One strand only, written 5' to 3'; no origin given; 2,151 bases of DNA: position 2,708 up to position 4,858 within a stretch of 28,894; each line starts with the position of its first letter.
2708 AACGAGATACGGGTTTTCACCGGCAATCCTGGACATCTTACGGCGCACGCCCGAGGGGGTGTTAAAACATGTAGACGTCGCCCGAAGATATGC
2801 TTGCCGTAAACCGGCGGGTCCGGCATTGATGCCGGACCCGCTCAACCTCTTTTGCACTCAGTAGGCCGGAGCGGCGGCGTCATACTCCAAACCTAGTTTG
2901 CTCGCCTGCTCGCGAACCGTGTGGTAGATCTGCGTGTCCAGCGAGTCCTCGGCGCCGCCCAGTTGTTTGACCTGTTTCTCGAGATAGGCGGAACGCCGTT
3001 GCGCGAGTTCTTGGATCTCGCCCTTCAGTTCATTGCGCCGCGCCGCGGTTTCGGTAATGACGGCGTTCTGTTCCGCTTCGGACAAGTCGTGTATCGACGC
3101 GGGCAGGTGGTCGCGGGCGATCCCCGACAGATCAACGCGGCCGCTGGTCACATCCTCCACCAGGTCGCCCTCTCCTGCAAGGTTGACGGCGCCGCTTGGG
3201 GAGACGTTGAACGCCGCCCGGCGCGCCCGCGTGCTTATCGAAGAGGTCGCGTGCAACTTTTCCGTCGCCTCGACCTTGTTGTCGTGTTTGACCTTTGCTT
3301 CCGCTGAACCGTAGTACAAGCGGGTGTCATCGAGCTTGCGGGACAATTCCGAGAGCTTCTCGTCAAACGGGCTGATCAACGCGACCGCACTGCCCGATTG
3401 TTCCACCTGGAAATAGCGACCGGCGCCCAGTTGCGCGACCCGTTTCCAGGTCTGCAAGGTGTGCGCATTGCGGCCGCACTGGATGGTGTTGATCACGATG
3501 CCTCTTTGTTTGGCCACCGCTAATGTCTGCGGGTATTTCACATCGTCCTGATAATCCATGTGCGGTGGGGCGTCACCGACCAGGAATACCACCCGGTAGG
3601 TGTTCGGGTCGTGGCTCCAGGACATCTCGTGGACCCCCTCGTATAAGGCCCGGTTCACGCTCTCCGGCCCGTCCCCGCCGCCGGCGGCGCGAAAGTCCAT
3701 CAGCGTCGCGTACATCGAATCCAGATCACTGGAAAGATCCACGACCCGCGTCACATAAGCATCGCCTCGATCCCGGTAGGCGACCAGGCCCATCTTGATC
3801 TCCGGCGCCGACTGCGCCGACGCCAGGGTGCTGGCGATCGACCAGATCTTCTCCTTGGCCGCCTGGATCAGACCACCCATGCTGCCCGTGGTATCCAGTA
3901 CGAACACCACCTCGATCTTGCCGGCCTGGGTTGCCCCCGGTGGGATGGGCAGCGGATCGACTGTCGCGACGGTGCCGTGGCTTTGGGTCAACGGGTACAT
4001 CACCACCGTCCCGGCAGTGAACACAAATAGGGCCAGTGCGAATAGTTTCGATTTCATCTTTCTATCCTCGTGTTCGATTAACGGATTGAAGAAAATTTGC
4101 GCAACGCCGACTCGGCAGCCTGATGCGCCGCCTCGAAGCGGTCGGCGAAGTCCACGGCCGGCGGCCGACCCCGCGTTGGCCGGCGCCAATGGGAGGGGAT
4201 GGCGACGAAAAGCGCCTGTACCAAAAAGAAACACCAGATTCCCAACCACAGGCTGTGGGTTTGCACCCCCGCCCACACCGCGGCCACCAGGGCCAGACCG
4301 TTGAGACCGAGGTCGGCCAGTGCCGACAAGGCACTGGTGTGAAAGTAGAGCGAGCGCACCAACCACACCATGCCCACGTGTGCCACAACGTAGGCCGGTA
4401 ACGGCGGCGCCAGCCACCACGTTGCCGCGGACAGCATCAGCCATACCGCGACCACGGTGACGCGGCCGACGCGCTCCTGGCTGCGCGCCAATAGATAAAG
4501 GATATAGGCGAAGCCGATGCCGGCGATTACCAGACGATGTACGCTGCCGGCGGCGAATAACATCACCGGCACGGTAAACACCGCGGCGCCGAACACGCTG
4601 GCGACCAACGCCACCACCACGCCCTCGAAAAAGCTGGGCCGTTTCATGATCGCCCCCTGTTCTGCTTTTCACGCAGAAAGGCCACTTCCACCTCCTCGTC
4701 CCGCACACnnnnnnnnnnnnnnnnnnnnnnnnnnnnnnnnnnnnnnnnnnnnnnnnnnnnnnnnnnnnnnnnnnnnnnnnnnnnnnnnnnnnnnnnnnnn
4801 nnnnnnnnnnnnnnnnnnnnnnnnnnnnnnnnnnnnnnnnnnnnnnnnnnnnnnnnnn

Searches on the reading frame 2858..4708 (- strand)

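Call 18: search_protein_families(library=pfam, proteins=[window:2858-4708:-], max_evalue=0.001)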
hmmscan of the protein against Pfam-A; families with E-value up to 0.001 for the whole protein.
window:2858-4708:- (616 aa): 3 families
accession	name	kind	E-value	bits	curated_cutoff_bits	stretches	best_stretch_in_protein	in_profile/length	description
PF25106.1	VWA_4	-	1.2e-12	48.2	27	1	267-426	2-158/169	von Willebrand factor A domain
PF00092.34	VWA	-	9.8e-08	32.9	23.8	1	267-440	2-167/174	von Willebrand factor type A domain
PF13519.12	VWA_2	-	5.2e-06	27.5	27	1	267-380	1-106/107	von Willebrand factor type A domain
